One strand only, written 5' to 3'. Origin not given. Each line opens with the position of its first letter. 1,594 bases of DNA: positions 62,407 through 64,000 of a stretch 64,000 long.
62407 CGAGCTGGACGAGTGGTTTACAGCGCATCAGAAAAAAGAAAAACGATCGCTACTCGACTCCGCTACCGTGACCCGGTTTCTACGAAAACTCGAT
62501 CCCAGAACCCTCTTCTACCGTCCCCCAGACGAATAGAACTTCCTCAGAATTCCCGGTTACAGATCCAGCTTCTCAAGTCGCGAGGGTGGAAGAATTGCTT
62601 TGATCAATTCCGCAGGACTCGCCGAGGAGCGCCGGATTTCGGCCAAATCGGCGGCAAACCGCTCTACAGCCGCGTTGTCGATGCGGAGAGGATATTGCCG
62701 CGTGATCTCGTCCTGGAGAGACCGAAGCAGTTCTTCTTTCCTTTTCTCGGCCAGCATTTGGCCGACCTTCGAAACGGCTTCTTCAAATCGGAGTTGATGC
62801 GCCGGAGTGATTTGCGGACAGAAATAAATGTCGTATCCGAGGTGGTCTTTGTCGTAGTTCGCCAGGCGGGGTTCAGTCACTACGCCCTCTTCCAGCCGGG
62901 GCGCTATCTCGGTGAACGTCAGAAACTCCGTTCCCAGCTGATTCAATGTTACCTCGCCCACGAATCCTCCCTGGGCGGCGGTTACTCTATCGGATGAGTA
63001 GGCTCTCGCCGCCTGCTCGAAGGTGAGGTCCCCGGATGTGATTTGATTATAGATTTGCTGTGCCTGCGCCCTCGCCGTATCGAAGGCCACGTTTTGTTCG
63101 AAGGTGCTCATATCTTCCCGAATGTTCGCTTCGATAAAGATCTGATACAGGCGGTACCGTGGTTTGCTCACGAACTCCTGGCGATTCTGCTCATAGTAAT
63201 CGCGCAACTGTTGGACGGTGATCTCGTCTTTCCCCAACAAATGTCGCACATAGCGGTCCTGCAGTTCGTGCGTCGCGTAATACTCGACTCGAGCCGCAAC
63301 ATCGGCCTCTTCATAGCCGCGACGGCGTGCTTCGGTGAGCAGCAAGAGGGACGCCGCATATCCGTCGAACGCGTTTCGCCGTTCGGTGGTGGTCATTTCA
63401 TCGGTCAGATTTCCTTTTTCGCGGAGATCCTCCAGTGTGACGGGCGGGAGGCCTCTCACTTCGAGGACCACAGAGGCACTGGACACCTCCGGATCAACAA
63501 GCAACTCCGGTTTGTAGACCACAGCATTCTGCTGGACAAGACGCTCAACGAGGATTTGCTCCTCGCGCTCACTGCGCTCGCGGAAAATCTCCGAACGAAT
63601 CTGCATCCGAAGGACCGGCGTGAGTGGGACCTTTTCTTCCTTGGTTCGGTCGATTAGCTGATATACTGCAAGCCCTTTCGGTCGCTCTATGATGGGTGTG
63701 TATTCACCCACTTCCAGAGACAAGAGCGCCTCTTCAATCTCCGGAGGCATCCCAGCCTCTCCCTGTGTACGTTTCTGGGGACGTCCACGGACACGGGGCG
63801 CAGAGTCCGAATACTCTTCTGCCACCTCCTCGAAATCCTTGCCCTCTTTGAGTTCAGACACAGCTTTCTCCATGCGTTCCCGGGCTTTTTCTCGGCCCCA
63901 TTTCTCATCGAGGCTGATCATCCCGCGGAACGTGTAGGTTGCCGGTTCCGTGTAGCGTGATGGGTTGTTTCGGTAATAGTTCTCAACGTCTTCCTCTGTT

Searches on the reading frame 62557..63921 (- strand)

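Call 59: search_protein_families(library=ncbifam, proteins=[window:62557-63921:-], max_evalue=0.00001)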
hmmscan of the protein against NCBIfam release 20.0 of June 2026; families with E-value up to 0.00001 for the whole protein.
window:62557-63921:- (454 aa): 5 families
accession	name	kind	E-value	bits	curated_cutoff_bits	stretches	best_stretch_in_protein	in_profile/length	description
NF000809.0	PRK00059.1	equivalog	3e-13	49.9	303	1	230-408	169-324/336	peptidylprolyl isomerase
TIGR02933.1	nifM_nitrog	equivalog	4.3e-11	43.2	168.2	1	232-400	100-249/256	nitrogen fixation protein NifM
NF008038.0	PRK10770.1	equivalog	2.9e-08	32.9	394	0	281-327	301-347/431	peptidylprolyl isomerase SurA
NF002846.0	PRK03095.1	equivalog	2.1e-06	27.4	361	0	285-396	144-245/287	peptidylprolyl isomerase PrsA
NF008054.0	PRK10788.1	equivalog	4.9e-06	25.5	493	0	226-272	201-248/626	peptidylprolyl isomerase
